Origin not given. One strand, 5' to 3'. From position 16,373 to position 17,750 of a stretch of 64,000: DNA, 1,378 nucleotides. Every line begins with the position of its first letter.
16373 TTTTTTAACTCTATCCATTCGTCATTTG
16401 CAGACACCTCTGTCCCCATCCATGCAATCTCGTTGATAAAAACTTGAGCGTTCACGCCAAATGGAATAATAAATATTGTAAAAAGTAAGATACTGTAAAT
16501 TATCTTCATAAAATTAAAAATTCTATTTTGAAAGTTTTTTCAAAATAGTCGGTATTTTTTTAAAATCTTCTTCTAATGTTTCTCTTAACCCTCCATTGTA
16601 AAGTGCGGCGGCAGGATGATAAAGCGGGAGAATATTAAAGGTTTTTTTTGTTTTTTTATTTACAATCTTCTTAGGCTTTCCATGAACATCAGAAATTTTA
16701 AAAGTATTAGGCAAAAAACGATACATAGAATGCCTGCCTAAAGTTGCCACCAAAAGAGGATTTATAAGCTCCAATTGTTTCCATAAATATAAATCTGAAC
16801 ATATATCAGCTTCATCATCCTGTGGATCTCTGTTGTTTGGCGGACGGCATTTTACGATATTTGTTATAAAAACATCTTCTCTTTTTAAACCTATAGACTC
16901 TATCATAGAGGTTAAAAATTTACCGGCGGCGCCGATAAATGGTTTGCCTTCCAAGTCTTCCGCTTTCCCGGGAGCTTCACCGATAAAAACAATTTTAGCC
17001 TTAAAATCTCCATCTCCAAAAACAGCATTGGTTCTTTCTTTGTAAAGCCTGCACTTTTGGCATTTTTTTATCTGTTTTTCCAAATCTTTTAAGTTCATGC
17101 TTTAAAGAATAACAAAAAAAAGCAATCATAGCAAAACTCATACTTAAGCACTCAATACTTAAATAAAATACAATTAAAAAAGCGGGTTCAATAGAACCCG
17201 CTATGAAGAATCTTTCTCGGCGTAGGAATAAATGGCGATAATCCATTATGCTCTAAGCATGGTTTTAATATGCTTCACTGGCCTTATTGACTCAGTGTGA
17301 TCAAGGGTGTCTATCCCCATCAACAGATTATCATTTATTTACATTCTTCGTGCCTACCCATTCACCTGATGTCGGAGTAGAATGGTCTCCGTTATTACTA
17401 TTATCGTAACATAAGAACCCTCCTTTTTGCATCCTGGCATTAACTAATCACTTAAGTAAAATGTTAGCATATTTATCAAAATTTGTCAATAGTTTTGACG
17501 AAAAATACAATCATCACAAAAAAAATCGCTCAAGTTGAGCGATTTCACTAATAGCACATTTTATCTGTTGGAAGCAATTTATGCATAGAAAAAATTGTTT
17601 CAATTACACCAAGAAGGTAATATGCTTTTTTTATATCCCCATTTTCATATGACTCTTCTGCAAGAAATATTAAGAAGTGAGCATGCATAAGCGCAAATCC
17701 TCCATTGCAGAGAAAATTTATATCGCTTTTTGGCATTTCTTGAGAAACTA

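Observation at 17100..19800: GC-rich islet: ABC exporter, 91-aa protein and a promoter-to-terminator noncoding unit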

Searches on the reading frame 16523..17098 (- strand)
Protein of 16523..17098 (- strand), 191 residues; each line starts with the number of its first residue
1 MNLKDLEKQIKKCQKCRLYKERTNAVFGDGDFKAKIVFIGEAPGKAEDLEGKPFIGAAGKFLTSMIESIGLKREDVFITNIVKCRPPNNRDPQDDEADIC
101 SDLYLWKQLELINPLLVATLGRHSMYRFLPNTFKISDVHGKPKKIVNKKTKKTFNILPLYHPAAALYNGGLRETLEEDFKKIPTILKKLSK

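Call 11: search_protein_families(library=pfam, proteins=[window:16523-17098:-], max_evalue=0.1)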
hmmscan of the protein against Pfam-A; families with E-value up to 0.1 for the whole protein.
window:16523-17098:- (191 aa): 1 family
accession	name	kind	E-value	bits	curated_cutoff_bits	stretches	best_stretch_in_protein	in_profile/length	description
PF03167.25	UDG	-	2.7e-33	115.4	24.3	1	27-171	1-127/141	Uracil DNA glycosylase superfamily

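Call 14: find_encoding_contigs(protein=window:16523-17098:-, flank=6000, max_places=10)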
Protein window:16523-17098:- (191 aa): 2 contigs read that carry it; 1 place shown.
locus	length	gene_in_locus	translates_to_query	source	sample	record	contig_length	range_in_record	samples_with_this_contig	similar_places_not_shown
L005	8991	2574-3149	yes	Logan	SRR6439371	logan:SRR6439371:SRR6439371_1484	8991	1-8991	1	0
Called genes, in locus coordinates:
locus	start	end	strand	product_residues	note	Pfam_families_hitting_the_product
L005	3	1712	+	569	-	?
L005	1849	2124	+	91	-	-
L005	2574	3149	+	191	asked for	PF03167:UDG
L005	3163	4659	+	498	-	PF00932:LTD, PF00801:PKD, PF18911:PKD_4, PF00932:LTD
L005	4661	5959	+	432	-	PF01225:Mur_ligase, PF08245:Mur_ligase_M, PF02875:Mur_ligase_C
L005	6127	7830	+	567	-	-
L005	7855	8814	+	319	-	PF01565:FAD_binding_4, PF02873:MurB_C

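Call 16: find_related_loci(query=window:16523-17098:-, collection=genome_contigs, flank=6000)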
Query window:16523-17098:- (191 aa) in genome_contigs; peptide patterns used: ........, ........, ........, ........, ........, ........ (x = any residue, [..] = any of these).
484 stretches matched a pattern; 248 encode a relative of the query (tblastn E <= 1e-3); the best 80 are kept; 80 distinct loci.
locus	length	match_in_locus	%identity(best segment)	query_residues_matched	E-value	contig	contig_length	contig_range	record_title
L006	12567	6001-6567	76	1-189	1e-100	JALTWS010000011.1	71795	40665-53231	MAG: Candidatus Azambacteria bacterium isolate S141_metabat1_scaf2bin.007 S141_NODE_182_length_71795_cov_6.991600, whole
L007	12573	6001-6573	75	1-191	5e-99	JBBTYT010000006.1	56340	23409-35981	MAG: Patescibacteria group bacterium isolate H32-bin053_1 H32_bin053_1_000000000006, whole genome shotgun sequence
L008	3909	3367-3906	76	1-180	1e-96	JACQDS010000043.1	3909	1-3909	MAG: Candidatus Azambacteria bacterium isolate NC_groundwater_1001_Pr1_S-0.65um_41_7 Montesol18_Sp65_coassembly_scaffold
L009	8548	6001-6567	65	1-189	2e-84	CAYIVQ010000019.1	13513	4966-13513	MAG TPA_asm: uncultured Candidatus Saccharibacteria bacterium isolate ERP119705_co8_44 genome assembly, contig: NODE_408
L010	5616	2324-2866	57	2-189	2e-68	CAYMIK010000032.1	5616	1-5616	MAG TPA_asm: uncultured Candidatus Saccharibacteria bacterium isolate SRP286056_co2_576 genome assembly, contig: NODE_25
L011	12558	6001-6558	57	2-190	4e-68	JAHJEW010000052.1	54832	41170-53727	MAG: Patescibacteria group bacterium isolate Modern_marine_glass_biofilm.mb.143 Modern_marine_gla.mb.143_k141_284717, wh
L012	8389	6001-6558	61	3-191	1e-67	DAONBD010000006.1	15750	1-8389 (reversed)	MAG TPA_asm: Candidatus Gracilibacteria bacterium isolate AMR_MDS_3956 NODE_3351_length_15750_cov_3.546862, whole genome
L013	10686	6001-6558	61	3-191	2e-67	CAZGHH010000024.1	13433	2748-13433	MAG TPA_asm: uncultured Candidatus Peribacteria bacterium isolate SRP192927_co1_1108 genome assembly, contig: NODE_10394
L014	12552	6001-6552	51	2-191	5e-63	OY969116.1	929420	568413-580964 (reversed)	MAG: uncultured Candidatus Berkelbacteria bacterium isolate MFD04408.bin.c.6 genome assembly, chromosome: 1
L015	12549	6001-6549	50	1-191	1e-61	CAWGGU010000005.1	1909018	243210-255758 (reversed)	MAG: uncultured Chloroflexia bacterium isolate MFD01721.bin.1.331 genome assembly, contig: contig_21699, whole genome sh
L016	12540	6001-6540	56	2-189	1e-61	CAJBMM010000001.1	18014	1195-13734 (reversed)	uncultured Candidatus Berkelbacteria bacterium isolate Loc090907-8m_bin-217 genome assembly, contig: bin-217:01/43, whol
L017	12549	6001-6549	51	1-191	2e-61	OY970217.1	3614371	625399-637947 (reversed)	MAG: uncultured Chloroflexia bacterium isolate MFD05684.bin.1.130 genome assembly, chromosome: 1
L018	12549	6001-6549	50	1-191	1e-61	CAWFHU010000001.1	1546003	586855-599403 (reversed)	MAG: uncultured Chloroflexia bacterium isolate MFD02416.bin.2.190 genome assembly, contig: contig_11569, whole genome sh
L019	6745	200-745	50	2-191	4e-61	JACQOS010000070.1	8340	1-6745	MAG: Chloroflexi bacterium isolate NC_groundwater_1287_Ag_S-0.2um_66_61 S_p2_S4_coassembly_k141_1389691, whole genome sh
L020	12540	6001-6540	55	2-189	6e-61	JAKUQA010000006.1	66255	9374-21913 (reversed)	MAG: Dehalococcoidia bacterium isolate ALOHA_A2.5_17 A2.5-Dehalococcoidia-15_6, whole genome shotgun sequence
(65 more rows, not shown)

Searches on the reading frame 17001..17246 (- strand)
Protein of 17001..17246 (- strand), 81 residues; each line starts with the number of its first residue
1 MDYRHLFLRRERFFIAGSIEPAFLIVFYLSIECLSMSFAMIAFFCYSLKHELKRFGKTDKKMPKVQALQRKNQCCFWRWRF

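Call 11: search_protein_families(library=pfam, proteins=[window:17001-17246:-], max_evalue=0.1)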
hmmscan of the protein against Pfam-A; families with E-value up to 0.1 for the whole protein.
window:17001-17246:- (81 aa): 0 families

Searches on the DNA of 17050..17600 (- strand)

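Call 5: search_rna_families(source=window, start=17050, end=17600, threshold=evalue, max_evalue=10, show_alignments=3)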
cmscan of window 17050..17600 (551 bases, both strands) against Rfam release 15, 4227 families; matches with E-value up to 10: 15.
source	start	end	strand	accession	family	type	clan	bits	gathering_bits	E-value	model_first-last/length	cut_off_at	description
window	17444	17547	+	RF00082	SraG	Gene; sRNA;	-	23.3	50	0.092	1-177/177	no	SraG RNA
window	17170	17273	+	RF02920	Fusobacteriales-1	Cis-reg;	-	20.8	52.1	1.8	1-113/113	no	Fusobacteriales-1 RNA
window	17509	17564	-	RF00242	ctRNA_pT181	Gene; antisense;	-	20.2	56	5.1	1-94/94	no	ctRNA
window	17128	17221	-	RF02498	Atu_C3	Gene; sRNA;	-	19.3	100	0.071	1-156/156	no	Rhizobiales sRNA Atu_C3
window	17180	17288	-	RF02179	ST7-AS1_1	Gene; lncRNA;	-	19.3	45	5.6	1-117/117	no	ST7 antisense RNA 1 conserved region 1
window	17092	17138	-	RF00187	SNORD102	Gene; snRNA; snoRNA; CD-box;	-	18.4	47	4.5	1-72/72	no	Small nucleolar RNA SNORD102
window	17168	17291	-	RF00558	L20_leader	Cis-reg; leader;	-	18.2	58.7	0.54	1-127/127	no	Ribosomal protein L20 leader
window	17473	17569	+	RF02075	STnc230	Gene; sRNA;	-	17.5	50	7.6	1-83/83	no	Enterobacterial sRNA STnc230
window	17154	17202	+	RF00558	L20_leader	Cis-reg; leader;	-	17.2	58.7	0.99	64-114/127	no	Ribosomal protein L20 leader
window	17089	17137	-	RF01705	Flavo-1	Gene; sRNA;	-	15.6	42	2.1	1-76/76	no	Flavo-1 RNA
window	17461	17519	-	RF01611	ceN108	Gene; snRNA; snoRNA; CD-box;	-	14.4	50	5.5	1-70/70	no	Caenorhabditis snoRNA ceN108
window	17514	17554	-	RF00844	mir-67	Gene; miRNA;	-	14.1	53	3.6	1-84/84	no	mir-67 microRNA precursor family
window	17479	17542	+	RF01726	SAM-II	Cis-reg; riboswitch;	-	14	44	8.1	1-60/60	no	SAM-II riboswitch aptamer (SAM-II long loop)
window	17098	17122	+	RF00180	REN-SRE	Cis-reg;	-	11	41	8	1-26/37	no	Renin stability regulatory element (REN-SRE)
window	17168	17204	+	RF02503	Atu_C9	Gene; sRNA;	-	9.2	40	4.3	152-192/192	no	Rhizobiales sRNA Atu_C9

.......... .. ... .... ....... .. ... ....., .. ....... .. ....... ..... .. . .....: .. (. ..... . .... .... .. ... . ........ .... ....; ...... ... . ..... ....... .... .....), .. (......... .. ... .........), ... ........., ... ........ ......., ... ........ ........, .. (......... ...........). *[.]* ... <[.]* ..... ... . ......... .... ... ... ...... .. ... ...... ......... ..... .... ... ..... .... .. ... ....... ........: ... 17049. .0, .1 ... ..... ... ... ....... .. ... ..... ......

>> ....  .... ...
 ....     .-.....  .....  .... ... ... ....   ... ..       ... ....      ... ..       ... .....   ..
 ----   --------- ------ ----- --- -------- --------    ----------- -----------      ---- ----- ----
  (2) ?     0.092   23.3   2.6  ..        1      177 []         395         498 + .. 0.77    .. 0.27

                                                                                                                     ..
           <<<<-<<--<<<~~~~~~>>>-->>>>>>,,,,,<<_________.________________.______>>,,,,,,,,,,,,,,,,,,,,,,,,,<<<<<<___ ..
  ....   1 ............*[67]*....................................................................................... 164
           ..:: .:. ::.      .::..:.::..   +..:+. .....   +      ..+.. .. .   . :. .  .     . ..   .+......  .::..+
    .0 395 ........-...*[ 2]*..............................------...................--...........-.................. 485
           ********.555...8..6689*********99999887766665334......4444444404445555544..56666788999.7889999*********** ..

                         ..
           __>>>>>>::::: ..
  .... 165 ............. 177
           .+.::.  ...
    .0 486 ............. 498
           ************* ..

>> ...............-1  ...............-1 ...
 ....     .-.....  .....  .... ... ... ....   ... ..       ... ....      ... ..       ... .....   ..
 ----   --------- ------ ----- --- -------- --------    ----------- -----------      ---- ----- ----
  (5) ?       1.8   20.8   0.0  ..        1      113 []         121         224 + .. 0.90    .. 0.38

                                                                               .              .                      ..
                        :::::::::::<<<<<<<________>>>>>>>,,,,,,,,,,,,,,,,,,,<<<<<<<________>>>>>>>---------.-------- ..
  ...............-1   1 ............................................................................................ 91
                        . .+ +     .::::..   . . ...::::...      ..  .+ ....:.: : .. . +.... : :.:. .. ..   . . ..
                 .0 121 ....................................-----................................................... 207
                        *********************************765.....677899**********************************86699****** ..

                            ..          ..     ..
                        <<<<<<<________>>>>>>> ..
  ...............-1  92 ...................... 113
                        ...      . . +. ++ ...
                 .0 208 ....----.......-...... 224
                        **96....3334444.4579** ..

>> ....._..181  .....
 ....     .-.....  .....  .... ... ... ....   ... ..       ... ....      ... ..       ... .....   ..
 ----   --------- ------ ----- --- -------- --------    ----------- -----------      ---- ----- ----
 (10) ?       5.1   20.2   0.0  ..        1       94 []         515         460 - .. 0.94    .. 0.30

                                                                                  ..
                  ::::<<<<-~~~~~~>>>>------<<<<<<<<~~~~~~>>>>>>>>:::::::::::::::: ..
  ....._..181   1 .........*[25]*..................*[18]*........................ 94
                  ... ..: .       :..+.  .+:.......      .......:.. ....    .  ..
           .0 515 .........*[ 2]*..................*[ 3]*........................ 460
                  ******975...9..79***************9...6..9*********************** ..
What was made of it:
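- On Any described RNA family (Rfam 15): With E up to 10 on 17050-17600, only hits of 9-23 bits appear, against cutoffs of 40-100 bits (call 5).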

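Call 67: search_dna_similar(query=window:17150-17500:-, collection=phages, mode=distant, max_evalue=0.1, max_rows=10)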
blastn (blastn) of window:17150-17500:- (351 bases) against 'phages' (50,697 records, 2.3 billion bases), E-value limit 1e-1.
No match.

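Call 68: search_dna_similar(query=window:17150-17500:-, collection=plasmids, mode=distant, max_evalue=0.1, max_rows=10)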
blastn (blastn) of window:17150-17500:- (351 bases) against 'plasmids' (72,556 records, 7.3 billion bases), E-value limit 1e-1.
No match.
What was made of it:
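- Tried and rejected: blastn against phages and plasmids found nothing (calls 67, 68).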

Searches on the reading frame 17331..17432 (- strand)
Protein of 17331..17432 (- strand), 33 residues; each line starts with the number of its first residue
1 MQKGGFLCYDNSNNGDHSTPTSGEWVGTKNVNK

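Call 11: search_protein_families(library=pfam, proteins=[window:17331-17432:-], max_evalue=0.1)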
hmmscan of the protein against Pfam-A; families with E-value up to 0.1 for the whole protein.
window:17331-17432:- (33 aa): 0 families

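Call 47: search_protein_families(library=padloc, proteins=[window:17331-17432:-], max_evalue=0.1)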
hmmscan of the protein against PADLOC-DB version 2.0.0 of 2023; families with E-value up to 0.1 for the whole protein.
window:17331-17432:- (33 aa): 0 families

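Call 48: search_protein_families(library=phrogs, proteins=[window:17331-17432:-], max_evalue=0.1)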
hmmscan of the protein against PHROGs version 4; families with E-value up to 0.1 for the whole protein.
window:17331-17432:- (33 aa): 0 families

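Call 93: list_cluster_members(proteins=[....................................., window:17334-17432:-])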
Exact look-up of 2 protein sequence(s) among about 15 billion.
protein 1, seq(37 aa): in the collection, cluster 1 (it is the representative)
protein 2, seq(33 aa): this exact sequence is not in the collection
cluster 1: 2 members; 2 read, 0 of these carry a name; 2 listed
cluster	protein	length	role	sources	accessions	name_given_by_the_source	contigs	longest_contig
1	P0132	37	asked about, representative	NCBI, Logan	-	-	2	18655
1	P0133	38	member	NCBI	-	-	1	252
